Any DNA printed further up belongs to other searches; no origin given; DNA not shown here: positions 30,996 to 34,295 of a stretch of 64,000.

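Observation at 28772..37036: Candidate novel glycan synthesis/processing module: membrane GT2 synthase + pseudopilin-like protein + GH-A-like hydrolase + PA14/SGNH-like protein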

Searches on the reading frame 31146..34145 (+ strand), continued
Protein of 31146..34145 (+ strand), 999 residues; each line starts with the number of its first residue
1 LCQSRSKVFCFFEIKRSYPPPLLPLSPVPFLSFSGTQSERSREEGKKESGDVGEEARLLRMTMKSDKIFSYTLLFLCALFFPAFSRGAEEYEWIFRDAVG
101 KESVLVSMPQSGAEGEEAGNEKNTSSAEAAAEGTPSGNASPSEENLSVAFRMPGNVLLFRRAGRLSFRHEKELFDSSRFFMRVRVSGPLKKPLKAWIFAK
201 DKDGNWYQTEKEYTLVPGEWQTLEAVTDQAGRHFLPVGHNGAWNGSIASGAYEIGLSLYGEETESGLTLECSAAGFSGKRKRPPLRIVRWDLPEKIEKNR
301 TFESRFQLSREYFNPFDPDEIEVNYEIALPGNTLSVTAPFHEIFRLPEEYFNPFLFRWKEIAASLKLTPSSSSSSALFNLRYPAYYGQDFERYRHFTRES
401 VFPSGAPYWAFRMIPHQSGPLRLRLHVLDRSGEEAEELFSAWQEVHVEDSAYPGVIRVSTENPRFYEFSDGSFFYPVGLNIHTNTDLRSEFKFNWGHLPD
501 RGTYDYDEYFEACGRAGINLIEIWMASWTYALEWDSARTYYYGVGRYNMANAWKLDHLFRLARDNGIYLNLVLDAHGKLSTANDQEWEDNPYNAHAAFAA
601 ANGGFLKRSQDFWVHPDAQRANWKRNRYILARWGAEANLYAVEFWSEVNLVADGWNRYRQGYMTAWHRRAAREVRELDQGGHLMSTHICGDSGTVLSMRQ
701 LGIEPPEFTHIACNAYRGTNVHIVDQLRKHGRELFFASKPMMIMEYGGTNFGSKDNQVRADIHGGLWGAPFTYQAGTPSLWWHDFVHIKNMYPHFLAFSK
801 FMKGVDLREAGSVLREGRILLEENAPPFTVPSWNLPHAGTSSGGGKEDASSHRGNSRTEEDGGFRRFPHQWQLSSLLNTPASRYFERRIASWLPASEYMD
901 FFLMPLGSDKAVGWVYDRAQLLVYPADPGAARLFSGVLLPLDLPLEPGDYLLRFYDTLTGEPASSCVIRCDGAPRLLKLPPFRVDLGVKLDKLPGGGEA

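Call 43: predict_structure(alignment_id=A2)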
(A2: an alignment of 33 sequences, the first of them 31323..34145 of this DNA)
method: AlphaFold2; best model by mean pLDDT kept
length: 940 residues; sequences in the alignment: 33
mean_pLDDT: 81.3   pTM: 0.81
mean pLDDT of the five models: 81.3, 80.9, 80.5, 80.4, 79.3
residues with pLDDT >= 90: 561; 70-90: 174; 50-70: 43; < 50: 162
segments of 3 or more residues with pLDDT < 50: 1-5, 24-29, 53-83, 273-317, 768-838, 938-940
pLDDT, mean of each block of 10 residues (from residue 1): 49 74 48 90 82 47 34 33 72 92 94 95 93 94 96 95 95 93 95 95 87 92 95 96 97 96 93 39 34 38 43 49 96 92 96 94 96 96 96 95 94 96 79 84 91 97 74 89 94 95 97 78 71 93 94 93 93 95 86 90 92 91 92 92 91 89 91 91 88 82 96 94 90 97 95 80 60 34 36 34 36 37 35 50 93 94 91 90 90 96 95 86 95 69
secondary structure, 60 per line:
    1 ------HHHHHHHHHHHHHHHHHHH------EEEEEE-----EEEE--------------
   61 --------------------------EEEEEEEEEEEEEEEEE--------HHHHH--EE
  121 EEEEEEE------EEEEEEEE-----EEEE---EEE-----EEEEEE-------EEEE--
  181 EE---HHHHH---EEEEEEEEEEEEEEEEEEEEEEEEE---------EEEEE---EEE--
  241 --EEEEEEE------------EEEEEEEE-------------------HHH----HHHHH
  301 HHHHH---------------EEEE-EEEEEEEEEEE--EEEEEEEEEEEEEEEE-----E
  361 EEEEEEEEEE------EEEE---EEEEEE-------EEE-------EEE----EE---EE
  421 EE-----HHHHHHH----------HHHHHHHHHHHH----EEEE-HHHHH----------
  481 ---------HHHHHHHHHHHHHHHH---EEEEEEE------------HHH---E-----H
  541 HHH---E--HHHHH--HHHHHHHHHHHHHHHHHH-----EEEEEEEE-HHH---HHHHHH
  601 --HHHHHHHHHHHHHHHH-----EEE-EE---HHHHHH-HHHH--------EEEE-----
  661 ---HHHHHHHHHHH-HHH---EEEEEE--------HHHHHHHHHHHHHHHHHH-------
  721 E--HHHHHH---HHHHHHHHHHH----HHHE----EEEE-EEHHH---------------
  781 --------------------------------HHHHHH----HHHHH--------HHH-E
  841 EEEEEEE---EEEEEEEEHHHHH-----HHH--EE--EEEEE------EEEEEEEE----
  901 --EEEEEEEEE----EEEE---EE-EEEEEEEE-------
elements in order (helices of 4 or more, strands of 3 or more residues): H7-25 E32-37 E43-46 E87-103 H112-116 E119-127 E134-141 E147-150 E154-156 E162-167 E175-178 H186-190 E194-218 E228-232 E236-238 E243-249 E262-269 H296-305 E321-324 E326-336 E339-354 E360-370 E377-380 E384-389 E397-399 E407-409 E419-422 H428-434 H445-456 E461-464 H466-470 H490-505 E509-515 H540-543 H550-554 H557-574 E580-587 H595-600 H603-618 E624-626 H633-638 H640-643 E652-655 H664-674 E682-687 H696-713 H724-729 H733-743 E756-759 H813-818 H823-827 E840-847 E851-858 H859-863 E878-882 E889-896 E903-911 E916-919 E926-933
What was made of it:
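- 31323..34145 (+): G3: secreted multidomain GH5-like glycanase (940 aa counted from MTMKSD). Order of parts: signal peptide; extra beta-sandwich (~aa 87-220); DUF5060-type Ig domain; (beta/alpha)8 barrel with acid/base E588 (33084-33086) and nucleophile E686 (33378-33380); disordered S/G-rich stretch (aa 768-838); C-terminal beta-sandwich. AF2 model pLDDT 81, pTM 0.81 (call 43).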

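Call 47: fold_search(model_id=the predicted structure, library=pdb)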
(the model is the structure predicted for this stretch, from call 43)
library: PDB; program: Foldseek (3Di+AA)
matches with E <= 10: 1585; with E <= 0.001: 302
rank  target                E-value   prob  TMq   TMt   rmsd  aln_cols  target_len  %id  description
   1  9gmj                  1.2e-39  1.00  0.53  0.86   5.7       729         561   22  The crystal structure of ManDH5 Selenomethionine derivative at 1.6 Angstroms resolution - a beta-D-Mannanase of GH5 fami (released 2025-09-10)
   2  9gpe_A                3.2e-39  1.00  0.54  0.88   4.9       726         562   21  ManDH5 E303Q in complex with mannotetraose after co-crystalliztion with mannotetraose at 1.6 angstroms resolution a be (released 2025-09-17)
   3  9gpa                  6.2e-39  1.00  0.53  0.87   5.0       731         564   22  ManDH5- a beta-D-Mannanase of GH5 family from Dictyoglomus thermophilium (released 2025-09-17)
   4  9gpg_A                8.4e-39  1.00  0.53  0.87   4.9       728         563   22  Complex of ManDH5 native enzyme with Mannobiose after co crystallization with Mannopentaose at 1.7 angstroms resolutio (released 2025-09-17)
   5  9gpc                  1.4e-38  1.00  0.52  0.85   5.8       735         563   21  The crystal structure of ManDH5 E303Q mutant at 1.4 Angstroms Resolution - a beta-D-Mannanase of GH5 family from Dictyog (released 2025-09-17)
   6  5uj6_A                2.2e-14  1.00  0.28  0.31  22.1      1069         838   10  Crystal Structure of Bacteroides Uniformis beta-glucuronidase (released 2017-06-28)
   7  4n0r_B                5.1e-14  1.00  0.37  0.65   9.1       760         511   12  Crystal structure of a putative glycoside hydrolase (BVU_0362) from Bacteroides vulgatus ATCC 8482 at 1.80 A resolutio (released 2013-10-23)
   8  4n0r_A                5.1e-14  1.00  0.37  0.64   8.9       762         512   11  Crystal structure of a putative glycoside hydrolase (BVU_0362) from Bacteroides vulgatus ATCC 8482 at 1.80 A resolutio (released 2013-10-23)
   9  6d8g_B                9.9e-14  1.00  0.28  0.31  22.1      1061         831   10  D341A D367A calcium binding mutant of Bacteroides uniformis beta-glucuronidase 2 (released 2018-10-17)
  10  6d8g_A                1.9e-13  1.00  0.28  0.31  22.1      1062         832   10  D341A D367A calcium binding mutant of Bacteroides uniformis beta-glucuronidase 2 (released 2018-10-17)
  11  5uj6_B                2.0e-13  1.00  0.28  0.31  22.1      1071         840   10  Crystal Structure of Bacteroides Uniformis beta-glucuronidase (released 2017-06-28)
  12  6d50_A                8.9e-13  1.00  0.27  0.30  22.1      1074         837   10  Bacteroides uniforms beta-glucuronidase 2 bound to D-glucaro-1,5-lactone (released 2018-10-17)
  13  8dhl_A                5.6e-12  1.00  0.28  0.31  22.3      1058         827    9  Tannerella forsythia beta-glucuronidase (L2) (released 2023-05-17)
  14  8t9w_C                6.6e-12  1.00  0.31  0.62  15.3       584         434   12  Crystal structure of a GH140 apiosidase derived from a lignocellulolytic enriched mangrove metagenome. (released 2024-02-07)
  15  6xxw                  1.0e-11  1.00  0.22  0.33  16.2       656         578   12  Structure of beta-D-Glucuronidase for Dictyoglomus thermophilum. (released 2020-07-15)
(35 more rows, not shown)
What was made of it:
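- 31323..34145 (+): Foldseek top hits are ManDH5, a GH5 beta-D-mannanase of Dictyoglomus thermophilum, at E 1e-39 and TMt 0.86-0.88 (call 47).
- On GH5 / clan GH-A glycoside hydrolase: The barrel is modelled at high confidence, with TMt 0.86-0.88 to ManDH5 (calls 43, 47).
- The nearest characterised relative of G3 is a degradative mannanase (call 47).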

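Call 72: find_related_loci(query=A2, collection=metagenome_contigs, flank=10000)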
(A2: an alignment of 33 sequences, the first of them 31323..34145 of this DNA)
Query A2 (940 aa) in metagenome_contigs; peptide patterns used: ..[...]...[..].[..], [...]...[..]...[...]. (x = any residue, [..] = any of these).
319 stretches matched a pattern; 103 encode a relative of the query (tblastn E <= 1e-3); the best 80 are kept; 80 distinct loci.
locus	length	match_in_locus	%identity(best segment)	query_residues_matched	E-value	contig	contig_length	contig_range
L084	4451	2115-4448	41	62-915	0e+0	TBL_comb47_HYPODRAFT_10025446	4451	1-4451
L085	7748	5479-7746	40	70-901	0e+0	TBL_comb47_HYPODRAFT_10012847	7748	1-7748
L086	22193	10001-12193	46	80-934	0e+0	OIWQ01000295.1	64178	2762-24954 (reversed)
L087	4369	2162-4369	41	87-901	0e+0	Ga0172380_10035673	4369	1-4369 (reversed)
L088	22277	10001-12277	37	77-934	0e+0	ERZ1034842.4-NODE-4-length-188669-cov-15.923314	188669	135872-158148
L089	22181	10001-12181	45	84-934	0e+0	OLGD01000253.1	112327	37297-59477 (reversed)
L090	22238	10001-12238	38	93-934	2e-176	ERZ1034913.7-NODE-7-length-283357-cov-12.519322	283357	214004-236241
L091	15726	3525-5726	43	82-933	1e-175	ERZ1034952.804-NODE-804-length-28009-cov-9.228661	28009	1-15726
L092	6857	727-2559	43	93-748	7e-176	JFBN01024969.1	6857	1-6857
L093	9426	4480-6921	41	9-939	2e-174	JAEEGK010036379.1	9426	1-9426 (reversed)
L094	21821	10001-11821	43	94-748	3e-174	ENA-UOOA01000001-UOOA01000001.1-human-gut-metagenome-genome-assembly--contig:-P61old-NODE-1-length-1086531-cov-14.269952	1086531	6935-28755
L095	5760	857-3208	36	72-934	1e-175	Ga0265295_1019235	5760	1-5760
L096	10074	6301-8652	36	72-934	2e-172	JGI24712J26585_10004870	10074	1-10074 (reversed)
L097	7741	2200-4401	42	80-934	9e-173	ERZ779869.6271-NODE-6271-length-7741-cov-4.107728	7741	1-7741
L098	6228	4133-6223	42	84-899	2e-172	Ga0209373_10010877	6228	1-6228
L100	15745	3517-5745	42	72-933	2e-168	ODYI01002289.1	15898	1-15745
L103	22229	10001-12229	41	72-933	7e-168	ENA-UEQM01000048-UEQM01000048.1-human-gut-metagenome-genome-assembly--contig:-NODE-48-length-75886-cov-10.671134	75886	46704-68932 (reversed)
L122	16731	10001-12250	43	70-933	8e-176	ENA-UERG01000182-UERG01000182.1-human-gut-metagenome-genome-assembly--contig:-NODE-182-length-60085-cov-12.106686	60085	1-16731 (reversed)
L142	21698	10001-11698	31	134-754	4e-85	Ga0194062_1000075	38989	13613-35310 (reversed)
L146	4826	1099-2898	30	134-790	1e-83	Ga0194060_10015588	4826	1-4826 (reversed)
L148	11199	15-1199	37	491-934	4e-83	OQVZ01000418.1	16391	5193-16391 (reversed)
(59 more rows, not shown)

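Call 76: find_encoding_contigs(protein=P0231, flank=10000, max_places=1)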
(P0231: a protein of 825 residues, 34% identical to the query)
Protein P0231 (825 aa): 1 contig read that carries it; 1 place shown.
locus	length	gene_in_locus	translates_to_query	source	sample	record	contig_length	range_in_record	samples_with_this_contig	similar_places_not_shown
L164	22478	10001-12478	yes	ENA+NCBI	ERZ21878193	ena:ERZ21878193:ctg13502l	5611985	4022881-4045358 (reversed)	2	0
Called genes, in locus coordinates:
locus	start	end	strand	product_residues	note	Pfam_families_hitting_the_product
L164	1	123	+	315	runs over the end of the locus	PF00165:HTH_AraC (weak), PF12833:HTH_18, PF00165:HTH_AraC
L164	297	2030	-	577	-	PF00575:S1, PF00575:S1, PF00575:S1, PF00575:S1, PF23459:S1_RRP5 (weak), PF00575:S1, PF23459:S1_RRP5 (weak), PF00575:S1, +4 more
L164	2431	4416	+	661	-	-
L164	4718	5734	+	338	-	PF00356:LacI, PF00532:Peripla_BP_1, PF13407:Peripla_BP_4, PF13377:Peripla_BP_3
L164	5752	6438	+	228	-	-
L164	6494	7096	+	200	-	-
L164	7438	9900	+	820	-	PF06452:CBM9_1 (weak)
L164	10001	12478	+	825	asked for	-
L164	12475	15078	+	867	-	-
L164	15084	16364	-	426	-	PF04055:Radical_SAM, PF13353:Fer4_12, PF13186:SPASM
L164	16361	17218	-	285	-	PF01209:Ubie_methyltran, PF13489:Methyltransf_23 (weak), PF05175:MTS, PF13847:Methyltransf_31, PF08241:Methyltransf_11, PF08242:Methyltransf_12, PF13649:Methyltransf_25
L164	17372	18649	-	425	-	-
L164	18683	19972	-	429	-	-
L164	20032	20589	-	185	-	-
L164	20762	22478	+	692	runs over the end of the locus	-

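Call 90: search_protein_families(library=pfam, proteins=[L100:399-2102:+, L100:2109-3422:+, L142:12669-14207:-, L122:3470-4285:-, L103:4046-6472:-, L088:3909-5678:-, L148:5240-5917:+, L146:3098-3757:-], max_evalue=0.001)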
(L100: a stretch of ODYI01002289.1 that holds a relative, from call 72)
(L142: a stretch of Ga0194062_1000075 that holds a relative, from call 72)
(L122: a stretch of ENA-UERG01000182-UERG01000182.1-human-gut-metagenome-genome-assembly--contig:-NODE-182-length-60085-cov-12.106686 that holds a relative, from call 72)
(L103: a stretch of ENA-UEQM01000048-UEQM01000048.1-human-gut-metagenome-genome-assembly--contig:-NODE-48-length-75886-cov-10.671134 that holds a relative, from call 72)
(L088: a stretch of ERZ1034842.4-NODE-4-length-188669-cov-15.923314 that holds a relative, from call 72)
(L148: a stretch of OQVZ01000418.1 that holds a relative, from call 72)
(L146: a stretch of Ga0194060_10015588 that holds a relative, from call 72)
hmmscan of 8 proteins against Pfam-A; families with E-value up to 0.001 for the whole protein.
L100:399-2102:+ (567 aa): 3 families
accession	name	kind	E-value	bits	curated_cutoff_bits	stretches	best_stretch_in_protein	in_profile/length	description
PF00749.27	tRNA-synt_1c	-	1e-105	353.5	23.4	1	31-343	1-313/314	tRNA synthetases class I (E and Q), catalytic domain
PF03950.23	tRNA-synt_1c_C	-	1.1e-28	99.7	23.9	1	346-446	1-91/91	tRNA synthetases class I (E and Q), anti-codon binding domain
PF20974.2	tRNA-synt_1c_C2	-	2.4e-23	83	23.9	1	463-536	1-69/69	tRNA synthetases class I (E and Q), anti-codon binding domain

L100:2109-3422:+ (437 aa): 1 family
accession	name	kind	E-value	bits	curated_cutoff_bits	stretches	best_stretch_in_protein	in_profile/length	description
PF03631.20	Virul_fac_BrkB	-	3.1e-49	168.4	33.7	1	42-296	3-258/259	Virulence factor BrkB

L142:12669-14207:- (512 aa): 0 families

L122:3470-4285:- (271 aa): 4 families
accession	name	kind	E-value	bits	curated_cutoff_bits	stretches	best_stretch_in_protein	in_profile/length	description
PF20434.5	BD-FAE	-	2.6e-22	79.9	26.8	1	38-221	10-213/215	BD-FAE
PF07859.19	Abhydrolase_3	-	3.3e-14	53.6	25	1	49-162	6-111/210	alpha/beta hydrolase fold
PF00326.27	Peptidase_S9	-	1.9e-09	37.8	22.6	1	192-244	140-191/213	Prolyl oligopeptidase family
PF01738.24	DLH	-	0.00024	21.2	21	0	199-241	145-187/217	Dienelactone hydrolase family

L103:4046-6472:- (808 aa): 2 families
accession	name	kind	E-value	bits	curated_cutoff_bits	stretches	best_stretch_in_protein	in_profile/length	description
PF17389.8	Bac_rhamnosid6H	-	1.9e-19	70.6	24.5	1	404-657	3-251/339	Bacterial alpha-L-rhamnosidase 6 hairpin glycosidase domain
PF17390.7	Bac_rhamnosid_C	-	8.7e-06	25.9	22.1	1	732-792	1-66/78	Bacterial alpha-L-rhamnosidase C-terminal domain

L088:3909-5678:- (589 aa): 5 families
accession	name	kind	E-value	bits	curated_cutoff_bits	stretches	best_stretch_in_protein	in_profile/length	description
PF00005.33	ABC_tran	-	5.4e-35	121.4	25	1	366-515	1-137/137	ABC transporter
PF00664.28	ABC_membrane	-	5.1e-24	85.8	28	1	32-304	4-274/274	ABC transporter transmembrane region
PF02463.25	SMC_N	-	5.6e-06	26.4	40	1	326-557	135-211/220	RecF/RecN/SMC N terminal domain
PF13401.12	AAA_22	-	0.00049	20.9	27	0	379-532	8-104/130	AAA domain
PF13481.12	AAA_25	-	0.00054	20.1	27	0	372-394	29-51/195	AAA domain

L148:5240-5917:+ (225 aa): 2 families
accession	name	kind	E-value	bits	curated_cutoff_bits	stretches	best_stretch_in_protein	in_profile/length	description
PF00753.33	Lactamase_B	-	6.8e-28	98.4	22.7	1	34-208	3-196/196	Metallo-beta-lactamase superfamily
PF12706.13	Lactamase_B_2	-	0.00054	20.1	27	1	74-105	32-64/200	Beta-lactamase superfamily domain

L146:3098-3757:- (219 aa): 2 families
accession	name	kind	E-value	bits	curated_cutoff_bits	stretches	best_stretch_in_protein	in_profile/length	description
PF10473.14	CENP-F_leu_zip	-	0.00022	21.7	34.5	0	133-201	13-81/140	Leucine-rich repeats of kinetochore protein Cenp-F/LEK1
PF12795.12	MscS_porin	-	0.00047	20.3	34.4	1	58-190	76-209/238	Mechanosensitive ion channel porin domain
